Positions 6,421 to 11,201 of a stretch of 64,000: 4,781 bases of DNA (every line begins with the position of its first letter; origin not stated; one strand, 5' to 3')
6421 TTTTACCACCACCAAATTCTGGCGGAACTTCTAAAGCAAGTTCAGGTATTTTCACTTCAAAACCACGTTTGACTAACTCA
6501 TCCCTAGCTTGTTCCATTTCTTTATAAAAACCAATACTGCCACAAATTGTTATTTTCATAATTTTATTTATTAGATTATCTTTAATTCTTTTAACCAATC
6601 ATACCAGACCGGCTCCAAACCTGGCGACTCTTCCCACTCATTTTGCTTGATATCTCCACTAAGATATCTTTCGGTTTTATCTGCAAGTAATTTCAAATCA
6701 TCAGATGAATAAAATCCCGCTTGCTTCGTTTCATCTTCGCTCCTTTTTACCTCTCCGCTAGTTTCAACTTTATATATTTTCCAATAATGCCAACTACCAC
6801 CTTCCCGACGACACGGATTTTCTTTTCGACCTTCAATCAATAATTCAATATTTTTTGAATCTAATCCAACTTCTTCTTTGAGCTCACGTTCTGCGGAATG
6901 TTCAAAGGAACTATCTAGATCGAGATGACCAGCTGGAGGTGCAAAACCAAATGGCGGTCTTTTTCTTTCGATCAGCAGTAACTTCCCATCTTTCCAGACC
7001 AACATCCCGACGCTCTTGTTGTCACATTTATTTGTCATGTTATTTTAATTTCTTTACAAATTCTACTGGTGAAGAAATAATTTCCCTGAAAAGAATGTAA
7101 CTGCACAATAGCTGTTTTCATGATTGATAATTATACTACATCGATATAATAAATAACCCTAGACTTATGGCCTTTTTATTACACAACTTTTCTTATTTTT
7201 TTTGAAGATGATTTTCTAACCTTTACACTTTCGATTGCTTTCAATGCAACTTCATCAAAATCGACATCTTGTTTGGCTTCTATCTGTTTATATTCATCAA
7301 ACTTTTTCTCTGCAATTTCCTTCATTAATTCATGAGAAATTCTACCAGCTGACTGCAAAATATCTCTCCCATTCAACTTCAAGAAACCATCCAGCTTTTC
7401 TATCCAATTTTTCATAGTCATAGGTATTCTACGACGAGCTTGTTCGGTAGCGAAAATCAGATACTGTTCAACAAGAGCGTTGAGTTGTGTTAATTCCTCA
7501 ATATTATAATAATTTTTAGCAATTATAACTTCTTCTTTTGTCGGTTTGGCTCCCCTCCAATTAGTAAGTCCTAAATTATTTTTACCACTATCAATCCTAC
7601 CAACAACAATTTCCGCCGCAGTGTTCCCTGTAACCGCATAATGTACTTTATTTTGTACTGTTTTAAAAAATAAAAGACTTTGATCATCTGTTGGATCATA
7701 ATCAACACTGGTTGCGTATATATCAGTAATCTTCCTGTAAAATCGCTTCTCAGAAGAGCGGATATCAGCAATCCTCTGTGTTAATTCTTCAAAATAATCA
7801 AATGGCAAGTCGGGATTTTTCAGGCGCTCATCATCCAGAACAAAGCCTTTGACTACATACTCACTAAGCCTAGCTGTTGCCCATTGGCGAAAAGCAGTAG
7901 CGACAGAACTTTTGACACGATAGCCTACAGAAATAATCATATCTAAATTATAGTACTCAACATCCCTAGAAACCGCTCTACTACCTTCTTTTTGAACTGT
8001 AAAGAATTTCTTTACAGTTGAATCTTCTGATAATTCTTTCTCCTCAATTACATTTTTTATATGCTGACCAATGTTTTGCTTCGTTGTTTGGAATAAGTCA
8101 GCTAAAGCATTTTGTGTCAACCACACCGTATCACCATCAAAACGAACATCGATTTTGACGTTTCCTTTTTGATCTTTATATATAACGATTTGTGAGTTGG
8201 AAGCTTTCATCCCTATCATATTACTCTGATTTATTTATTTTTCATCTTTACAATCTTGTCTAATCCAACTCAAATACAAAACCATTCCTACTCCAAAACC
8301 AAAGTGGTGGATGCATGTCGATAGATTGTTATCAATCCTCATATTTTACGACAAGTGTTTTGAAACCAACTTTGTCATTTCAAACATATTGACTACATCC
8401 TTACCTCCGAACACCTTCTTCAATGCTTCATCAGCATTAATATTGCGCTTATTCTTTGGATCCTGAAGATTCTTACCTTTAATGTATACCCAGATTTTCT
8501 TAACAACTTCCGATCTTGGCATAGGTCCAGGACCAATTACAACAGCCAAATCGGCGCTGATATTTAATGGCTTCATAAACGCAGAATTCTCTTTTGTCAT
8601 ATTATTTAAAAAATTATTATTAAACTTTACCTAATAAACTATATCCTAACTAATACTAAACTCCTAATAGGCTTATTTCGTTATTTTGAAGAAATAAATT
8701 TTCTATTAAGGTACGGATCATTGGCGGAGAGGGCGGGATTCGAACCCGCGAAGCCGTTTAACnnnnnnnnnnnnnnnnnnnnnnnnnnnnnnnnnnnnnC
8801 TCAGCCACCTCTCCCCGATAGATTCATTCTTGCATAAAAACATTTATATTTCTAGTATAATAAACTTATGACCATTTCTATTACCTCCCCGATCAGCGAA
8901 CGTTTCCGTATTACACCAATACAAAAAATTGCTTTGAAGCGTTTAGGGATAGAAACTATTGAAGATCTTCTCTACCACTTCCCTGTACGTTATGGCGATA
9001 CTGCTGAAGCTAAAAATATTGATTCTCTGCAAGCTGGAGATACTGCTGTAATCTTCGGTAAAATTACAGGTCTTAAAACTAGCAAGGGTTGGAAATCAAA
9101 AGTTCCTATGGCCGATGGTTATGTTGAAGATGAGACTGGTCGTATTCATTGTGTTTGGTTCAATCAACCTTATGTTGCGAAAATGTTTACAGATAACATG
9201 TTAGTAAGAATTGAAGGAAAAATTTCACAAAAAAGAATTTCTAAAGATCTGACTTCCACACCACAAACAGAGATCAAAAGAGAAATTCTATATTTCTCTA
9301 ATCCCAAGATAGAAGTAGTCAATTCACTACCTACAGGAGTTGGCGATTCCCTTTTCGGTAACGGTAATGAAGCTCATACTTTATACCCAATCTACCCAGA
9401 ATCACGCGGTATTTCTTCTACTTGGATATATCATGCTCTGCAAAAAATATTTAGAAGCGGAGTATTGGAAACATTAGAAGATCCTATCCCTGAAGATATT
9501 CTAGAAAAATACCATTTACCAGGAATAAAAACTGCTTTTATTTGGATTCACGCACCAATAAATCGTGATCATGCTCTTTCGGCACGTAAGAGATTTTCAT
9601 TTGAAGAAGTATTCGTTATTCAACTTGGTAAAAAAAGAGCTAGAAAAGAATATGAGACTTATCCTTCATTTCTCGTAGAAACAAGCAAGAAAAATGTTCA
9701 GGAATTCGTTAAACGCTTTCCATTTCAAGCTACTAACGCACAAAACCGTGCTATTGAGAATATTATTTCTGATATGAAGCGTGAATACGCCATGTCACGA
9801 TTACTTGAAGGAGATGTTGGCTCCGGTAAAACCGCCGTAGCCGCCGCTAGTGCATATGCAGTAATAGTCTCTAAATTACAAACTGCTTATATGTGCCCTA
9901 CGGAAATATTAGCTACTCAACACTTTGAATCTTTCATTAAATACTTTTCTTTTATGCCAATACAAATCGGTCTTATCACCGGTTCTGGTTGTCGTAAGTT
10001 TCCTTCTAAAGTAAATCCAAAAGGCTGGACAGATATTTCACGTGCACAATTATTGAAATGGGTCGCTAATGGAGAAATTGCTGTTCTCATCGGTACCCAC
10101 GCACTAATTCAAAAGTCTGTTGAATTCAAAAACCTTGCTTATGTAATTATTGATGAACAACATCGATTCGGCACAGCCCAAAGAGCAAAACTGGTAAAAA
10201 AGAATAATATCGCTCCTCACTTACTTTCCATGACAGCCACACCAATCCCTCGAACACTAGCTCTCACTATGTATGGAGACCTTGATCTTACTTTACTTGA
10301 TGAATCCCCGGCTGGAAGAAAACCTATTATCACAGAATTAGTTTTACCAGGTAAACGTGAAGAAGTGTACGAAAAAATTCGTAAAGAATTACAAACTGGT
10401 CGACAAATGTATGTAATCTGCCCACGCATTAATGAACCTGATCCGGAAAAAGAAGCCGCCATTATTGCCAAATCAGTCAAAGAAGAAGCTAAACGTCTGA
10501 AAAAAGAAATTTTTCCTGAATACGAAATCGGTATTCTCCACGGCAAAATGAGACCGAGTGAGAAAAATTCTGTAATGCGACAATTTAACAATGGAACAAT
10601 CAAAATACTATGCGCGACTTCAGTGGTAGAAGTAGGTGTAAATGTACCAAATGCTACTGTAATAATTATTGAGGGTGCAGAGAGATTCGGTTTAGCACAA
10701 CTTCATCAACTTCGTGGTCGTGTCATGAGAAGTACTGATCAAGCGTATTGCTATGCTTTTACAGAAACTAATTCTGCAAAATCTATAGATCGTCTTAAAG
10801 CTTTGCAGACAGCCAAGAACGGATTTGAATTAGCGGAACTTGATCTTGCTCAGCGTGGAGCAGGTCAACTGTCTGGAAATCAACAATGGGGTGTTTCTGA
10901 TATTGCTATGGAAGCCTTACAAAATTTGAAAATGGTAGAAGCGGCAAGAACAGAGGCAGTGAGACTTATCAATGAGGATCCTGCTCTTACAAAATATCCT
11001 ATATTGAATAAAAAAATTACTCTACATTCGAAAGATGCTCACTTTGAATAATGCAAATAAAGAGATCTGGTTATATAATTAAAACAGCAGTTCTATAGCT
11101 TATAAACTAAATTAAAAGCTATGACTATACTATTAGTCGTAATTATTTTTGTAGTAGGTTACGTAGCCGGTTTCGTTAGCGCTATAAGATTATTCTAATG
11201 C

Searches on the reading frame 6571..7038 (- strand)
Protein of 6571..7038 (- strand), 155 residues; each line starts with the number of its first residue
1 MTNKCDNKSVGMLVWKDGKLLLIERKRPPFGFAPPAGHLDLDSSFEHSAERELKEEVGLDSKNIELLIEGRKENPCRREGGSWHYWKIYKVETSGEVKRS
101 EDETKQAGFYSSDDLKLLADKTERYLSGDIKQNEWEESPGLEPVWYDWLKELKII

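Call 33: search_protein_families(library=pfam, proteins=[window:6571-7038:-], max_evalue=0.001)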
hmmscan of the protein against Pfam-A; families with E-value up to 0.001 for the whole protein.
window:6571-7038:- (155 aa): 1 family
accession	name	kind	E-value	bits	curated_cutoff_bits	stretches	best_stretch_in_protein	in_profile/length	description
PF00293.34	NUDIX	-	1.5e-14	54.6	21.1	1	9-120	5-122/134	NUDIX domain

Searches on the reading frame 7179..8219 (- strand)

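Call 33: search_protein_families(library=pfam, proteins=[window:7179-8219:-], max_evalue=0.001)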
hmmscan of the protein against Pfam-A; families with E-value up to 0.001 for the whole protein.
window:7179-8219:- (346 aa): 1 family
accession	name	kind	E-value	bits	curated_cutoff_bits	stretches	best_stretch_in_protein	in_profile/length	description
PF13310.11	Virulence_RhuM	-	1.8e-106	355.5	33.7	1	67-314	1-248/252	Virulence protein RhuM family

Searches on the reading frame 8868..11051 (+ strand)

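Call 33: search_protein_families(library=pfam, proteins=[window:8868-11051:+], max_evalue=0.001)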
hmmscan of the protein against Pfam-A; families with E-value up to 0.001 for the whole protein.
window:8868-11051:+ (727 aa): 6 families
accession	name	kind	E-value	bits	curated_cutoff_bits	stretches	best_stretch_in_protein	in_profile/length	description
PF00271.37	Helicase_C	-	9.4e-21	74.6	23.5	1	503-622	5-109/110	Helicase conserved C-terminal domain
PF00270.35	DEAD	-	2.2e-20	73.5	26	1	289-464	1-164/167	DEAD/DEAH box helicase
PF17191.10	RecG_wedge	-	5.4e-14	52.5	23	1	19-136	12-127/162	RecG wedge domain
PF04851.21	ResIII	-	7.7e-14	52.4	22.5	1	289-459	5-162/164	Type III restriction enzyme, res subunit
PF19833.4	RecG_dom3_C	-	9.8e-08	32.4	26.8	1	651-717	3-73/87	ATP-dependent DNA helicase RecG, domain 3, C-terminal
PF01336.31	tRNA_anti-codon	-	4.7e-07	30.1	27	1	62-121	3-59/75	OB-fold nucleic acid binding domain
